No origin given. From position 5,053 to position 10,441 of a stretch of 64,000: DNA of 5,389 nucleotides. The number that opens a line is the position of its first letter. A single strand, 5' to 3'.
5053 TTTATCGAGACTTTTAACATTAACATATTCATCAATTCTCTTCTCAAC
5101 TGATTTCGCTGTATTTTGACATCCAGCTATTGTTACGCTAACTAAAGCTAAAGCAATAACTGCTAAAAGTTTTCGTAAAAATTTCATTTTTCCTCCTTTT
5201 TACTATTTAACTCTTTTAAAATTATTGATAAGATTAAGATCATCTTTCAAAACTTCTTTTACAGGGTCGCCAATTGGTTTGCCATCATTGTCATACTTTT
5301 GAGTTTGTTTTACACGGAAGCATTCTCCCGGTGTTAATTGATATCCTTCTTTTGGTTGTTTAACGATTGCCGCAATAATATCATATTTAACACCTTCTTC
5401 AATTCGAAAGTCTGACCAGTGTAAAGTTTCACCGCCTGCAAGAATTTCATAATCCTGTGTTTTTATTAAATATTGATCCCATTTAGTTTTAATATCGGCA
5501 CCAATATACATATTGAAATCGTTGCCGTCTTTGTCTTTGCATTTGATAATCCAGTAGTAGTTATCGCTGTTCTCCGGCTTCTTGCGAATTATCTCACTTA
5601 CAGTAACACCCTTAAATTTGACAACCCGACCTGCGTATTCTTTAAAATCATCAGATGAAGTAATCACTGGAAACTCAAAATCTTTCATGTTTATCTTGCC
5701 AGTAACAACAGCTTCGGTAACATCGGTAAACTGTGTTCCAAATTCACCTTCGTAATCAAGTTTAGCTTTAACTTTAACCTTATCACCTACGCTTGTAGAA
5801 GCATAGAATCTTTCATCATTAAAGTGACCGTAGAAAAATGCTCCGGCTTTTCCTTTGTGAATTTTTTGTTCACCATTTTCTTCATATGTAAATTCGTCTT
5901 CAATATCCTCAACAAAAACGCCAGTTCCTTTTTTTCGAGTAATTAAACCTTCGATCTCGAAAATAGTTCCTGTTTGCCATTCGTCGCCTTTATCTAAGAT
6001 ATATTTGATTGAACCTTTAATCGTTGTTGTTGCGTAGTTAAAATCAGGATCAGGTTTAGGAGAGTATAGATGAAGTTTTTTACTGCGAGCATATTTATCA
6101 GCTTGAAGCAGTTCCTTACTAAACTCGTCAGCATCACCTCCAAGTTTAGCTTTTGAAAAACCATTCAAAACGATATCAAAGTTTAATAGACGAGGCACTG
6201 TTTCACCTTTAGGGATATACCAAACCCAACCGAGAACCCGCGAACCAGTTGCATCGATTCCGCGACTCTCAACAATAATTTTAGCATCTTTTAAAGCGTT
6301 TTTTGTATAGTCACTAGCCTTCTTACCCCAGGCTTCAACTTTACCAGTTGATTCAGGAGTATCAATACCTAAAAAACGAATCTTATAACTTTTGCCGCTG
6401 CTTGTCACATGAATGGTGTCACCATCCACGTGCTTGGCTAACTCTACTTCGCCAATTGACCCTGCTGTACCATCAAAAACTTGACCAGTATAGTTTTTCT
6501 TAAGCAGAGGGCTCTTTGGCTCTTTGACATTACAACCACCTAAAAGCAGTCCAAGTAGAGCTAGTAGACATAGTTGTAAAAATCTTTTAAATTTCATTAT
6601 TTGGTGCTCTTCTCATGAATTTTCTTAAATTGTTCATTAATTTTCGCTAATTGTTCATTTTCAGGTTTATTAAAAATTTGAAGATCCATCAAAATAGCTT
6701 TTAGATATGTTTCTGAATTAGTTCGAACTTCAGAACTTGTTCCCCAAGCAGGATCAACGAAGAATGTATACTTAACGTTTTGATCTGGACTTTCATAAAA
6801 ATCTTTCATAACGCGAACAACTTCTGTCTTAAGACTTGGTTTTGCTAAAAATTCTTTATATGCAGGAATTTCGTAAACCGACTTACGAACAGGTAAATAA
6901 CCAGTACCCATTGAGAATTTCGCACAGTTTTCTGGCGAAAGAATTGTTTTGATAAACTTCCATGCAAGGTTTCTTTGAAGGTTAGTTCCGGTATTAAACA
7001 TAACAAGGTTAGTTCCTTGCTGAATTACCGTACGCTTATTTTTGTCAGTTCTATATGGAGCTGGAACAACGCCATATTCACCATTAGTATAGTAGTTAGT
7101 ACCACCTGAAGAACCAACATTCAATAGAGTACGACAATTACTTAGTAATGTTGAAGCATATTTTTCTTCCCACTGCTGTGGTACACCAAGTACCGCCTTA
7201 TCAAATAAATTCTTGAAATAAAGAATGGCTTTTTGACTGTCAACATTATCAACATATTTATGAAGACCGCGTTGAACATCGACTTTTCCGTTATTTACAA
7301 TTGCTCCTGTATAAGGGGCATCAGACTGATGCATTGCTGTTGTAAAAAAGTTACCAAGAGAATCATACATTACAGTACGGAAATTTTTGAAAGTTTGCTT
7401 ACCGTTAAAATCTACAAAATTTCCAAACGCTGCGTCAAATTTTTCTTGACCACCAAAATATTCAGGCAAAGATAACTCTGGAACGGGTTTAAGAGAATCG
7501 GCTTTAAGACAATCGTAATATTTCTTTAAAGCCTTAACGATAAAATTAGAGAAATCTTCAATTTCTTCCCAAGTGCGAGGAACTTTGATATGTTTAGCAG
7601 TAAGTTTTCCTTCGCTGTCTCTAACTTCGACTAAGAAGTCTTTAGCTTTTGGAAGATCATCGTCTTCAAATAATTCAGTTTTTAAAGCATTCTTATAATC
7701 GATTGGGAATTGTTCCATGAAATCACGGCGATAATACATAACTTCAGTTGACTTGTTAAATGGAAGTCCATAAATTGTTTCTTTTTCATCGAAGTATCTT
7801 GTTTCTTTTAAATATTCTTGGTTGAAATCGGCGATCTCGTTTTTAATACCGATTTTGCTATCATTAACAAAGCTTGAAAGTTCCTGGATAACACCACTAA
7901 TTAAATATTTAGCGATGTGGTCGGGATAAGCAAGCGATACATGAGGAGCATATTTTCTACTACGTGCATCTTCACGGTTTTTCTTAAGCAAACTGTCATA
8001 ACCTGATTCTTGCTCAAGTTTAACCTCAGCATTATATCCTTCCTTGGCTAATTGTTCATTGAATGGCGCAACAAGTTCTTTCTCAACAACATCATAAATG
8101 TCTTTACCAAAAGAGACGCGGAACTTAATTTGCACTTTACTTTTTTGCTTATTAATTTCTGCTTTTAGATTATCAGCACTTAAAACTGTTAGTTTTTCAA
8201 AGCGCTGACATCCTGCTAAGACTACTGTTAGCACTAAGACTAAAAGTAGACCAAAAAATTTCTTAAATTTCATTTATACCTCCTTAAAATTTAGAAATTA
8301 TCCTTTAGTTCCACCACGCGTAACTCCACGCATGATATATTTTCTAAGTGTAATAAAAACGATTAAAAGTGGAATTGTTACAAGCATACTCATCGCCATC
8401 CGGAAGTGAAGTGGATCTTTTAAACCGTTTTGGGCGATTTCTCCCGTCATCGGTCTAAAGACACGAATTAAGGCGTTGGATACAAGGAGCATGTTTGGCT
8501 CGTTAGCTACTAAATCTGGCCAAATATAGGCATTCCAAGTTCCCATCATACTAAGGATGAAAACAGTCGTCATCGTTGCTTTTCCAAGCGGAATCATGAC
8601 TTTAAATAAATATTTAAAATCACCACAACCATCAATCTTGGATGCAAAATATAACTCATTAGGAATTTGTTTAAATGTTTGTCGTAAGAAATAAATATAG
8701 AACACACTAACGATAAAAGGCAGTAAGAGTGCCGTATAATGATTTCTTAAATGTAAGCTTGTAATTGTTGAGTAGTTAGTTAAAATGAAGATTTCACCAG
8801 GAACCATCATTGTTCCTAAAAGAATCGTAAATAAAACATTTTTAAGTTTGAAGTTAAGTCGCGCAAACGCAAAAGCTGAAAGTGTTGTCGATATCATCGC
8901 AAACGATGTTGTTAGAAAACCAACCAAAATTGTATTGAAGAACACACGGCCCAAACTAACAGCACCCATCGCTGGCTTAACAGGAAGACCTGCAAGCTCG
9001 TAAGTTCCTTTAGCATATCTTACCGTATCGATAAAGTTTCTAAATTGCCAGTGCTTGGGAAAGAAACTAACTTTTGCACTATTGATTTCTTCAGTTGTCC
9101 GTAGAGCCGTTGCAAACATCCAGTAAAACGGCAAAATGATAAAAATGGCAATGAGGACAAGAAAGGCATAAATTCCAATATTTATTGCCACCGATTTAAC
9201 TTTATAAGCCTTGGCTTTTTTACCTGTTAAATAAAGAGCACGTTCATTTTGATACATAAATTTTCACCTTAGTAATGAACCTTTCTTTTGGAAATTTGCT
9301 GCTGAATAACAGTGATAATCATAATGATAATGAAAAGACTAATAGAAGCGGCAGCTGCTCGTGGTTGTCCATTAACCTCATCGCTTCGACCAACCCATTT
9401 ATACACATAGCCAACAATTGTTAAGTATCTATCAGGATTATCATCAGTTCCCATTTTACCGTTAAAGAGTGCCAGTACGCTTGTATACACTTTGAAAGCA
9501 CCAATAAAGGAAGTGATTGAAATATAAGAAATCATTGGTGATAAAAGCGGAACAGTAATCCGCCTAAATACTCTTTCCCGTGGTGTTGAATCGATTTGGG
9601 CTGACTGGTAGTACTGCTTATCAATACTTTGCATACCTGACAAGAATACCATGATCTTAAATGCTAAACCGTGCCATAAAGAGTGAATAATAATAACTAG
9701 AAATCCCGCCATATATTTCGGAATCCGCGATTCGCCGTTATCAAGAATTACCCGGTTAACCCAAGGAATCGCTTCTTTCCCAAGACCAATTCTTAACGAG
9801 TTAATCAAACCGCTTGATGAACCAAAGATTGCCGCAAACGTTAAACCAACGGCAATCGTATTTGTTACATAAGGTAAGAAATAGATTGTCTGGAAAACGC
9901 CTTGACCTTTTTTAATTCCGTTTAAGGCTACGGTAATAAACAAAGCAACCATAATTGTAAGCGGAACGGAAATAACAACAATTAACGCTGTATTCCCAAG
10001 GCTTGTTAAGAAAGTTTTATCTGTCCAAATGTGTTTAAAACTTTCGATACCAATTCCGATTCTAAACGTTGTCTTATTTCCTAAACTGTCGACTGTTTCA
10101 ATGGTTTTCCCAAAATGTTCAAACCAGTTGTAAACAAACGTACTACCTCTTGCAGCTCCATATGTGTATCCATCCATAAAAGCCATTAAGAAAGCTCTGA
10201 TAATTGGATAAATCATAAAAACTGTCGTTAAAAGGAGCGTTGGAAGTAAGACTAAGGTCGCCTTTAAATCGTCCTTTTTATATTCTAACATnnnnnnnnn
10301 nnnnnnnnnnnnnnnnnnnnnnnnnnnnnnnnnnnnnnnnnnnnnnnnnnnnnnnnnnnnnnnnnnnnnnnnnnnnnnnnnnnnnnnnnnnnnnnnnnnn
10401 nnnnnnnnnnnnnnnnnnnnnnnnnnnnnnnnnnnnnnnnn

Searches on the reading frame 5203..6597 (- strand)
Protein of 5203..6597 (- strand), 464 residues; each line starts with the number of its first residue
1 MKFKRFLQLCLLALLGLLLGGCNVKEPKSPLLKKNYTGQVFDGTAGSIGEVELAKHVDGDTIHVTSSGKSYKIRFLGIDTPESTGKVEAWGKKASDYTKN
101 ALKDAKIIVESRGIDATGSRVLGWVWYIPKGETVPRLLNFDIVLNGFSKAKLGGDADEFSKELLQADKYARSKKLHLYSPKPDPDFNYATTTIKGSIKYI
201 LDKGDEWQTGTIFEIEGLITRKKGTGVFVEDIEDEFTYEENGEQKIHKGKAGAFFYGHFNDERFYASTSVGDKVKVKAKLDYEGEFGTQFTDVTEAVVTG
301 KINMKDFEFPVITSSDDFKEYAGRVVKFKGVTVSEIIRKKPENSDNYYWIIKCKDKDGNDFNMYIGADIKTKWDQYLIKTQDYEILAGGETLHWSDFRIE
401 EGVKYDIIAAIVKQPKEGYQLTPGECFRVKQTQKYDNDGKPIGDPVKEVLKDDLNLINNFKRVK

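Call 50: search_protein_families(library=pfam, proteins=[window:5203-6597:-], max_evalue=0.00001)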
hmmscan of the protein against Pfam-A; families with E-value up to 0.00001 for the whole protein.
window:5203-6597:- (464 aa): 1 family
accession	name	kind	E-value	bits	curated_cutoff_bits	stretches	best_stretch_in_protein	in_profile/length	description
PF00565.23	SNase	-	1e-10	42.5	21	1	72-178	1-105/107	Staphylococcal nuclease homologue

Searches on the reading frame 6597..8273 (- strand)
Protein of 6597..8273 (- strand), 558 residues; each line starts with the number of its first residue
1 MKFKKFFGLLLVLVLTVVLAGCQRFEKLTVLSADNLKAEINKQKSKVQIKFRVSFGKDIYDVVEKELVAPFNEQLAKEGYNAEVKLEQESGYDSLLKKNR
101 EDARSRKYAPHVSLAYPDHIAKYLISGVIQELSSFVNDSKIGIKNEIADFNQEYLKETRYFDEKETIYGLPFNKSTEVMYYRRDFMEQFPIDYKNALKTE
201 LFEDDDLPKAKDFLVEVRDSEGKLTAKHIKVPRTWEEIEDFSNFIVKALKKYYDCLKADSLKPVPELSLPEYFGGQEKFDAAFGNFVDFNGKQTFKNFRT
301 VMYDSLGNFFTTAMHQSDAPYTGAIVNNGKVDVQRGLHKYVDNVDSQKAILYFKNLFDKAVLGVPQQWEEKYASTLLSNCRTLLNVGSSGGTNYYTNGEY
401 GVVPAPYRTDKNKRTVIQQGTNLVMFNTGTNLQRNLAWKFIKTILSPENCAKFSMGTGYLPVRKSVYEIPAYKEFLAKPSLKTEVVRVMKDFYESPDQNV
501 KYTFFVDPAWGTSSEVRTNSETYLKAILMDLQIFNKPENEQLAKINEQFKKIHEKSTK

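Call 50: search_protein_families(library=pfam, proteins=[window:6597-8273:-], max_evalue=0.00001)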
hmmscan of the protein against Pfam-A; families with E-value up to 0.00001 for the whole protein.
window:6597-8273:- (558 aa): 2 families
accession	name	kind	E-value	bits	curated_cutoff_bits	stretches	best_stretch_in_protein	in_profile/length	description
PF13416.11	SBP_bac_8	-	5.5e-25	89.1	27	1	67-474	2-273/279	Bacterial extracellular solute-binding protein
PF01547.30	SBP_bac_1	-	6.5e-12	46.5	26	1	66-211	9-144/307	Bacterial extracellular solute-binding protein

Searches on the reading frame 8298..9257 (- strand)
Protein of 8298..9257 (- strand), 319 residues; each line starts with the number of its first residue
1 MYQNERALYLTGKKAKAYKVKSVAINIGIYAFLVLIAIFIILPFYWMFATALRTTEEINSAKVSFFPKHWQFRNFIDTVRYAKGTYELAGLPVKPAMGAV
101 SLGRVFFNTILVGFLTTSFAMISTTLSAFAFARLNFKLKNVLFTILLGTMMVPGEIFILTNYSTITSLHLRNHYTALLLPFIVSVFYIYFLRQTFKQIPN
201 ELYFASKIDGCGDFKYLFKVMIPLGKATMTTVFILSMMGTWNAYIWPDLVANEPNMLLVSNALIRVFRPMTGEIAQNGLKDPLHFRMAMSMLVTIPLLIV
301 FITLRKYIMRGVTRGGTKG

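Call 50: search_protein_families(library=pfam, proteins=[window:8298-9257:-], max_evalue=0.00001)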
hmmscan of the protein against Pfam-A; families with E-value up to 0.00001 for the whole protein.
window:8298-9257:- (319 aa): 1 family
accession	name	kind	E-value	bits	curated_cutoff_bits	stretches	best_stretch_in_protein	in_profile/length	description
PF00528.27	BPD_transp_1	-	5.5e-14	52.8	26.4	1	129-313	7-183/184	Binding-protein-dependent transport system inner membrane component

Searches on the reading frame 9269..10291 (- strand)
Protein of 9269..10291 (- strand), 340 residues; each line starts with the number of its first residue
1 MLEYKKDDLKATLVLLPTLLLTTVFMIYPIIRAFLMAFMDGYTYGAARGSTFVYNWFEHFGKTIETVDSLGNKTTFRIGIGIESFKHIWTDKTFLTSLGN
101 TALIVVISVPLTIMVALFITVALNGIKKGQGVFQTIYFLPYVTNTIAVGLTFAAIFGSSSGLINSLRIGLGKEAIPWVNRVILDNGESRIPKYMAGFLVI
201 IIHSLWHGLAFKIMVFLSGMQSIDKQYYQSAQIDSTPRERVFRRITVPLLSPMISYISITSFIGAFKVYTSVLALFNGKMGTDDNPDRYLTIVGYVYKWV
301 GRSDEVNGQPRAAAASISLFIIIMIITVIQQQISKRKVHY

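Call 50: search_protein_families(library=pfam, proteins=[window:9269-10291:-], max_evalue=0.00001)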
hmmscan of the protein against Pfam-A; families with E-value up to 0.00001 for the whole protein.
window:9269-10291:- (340 aa): 1 family
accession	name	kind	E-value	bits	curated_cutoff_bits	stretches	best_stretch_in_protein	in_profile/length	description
PF00528.27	BPD_transp_1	-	4.2e-10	40.1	26.4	1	120-336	9-181/184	Binding-protein-dependent transport system inner membrane component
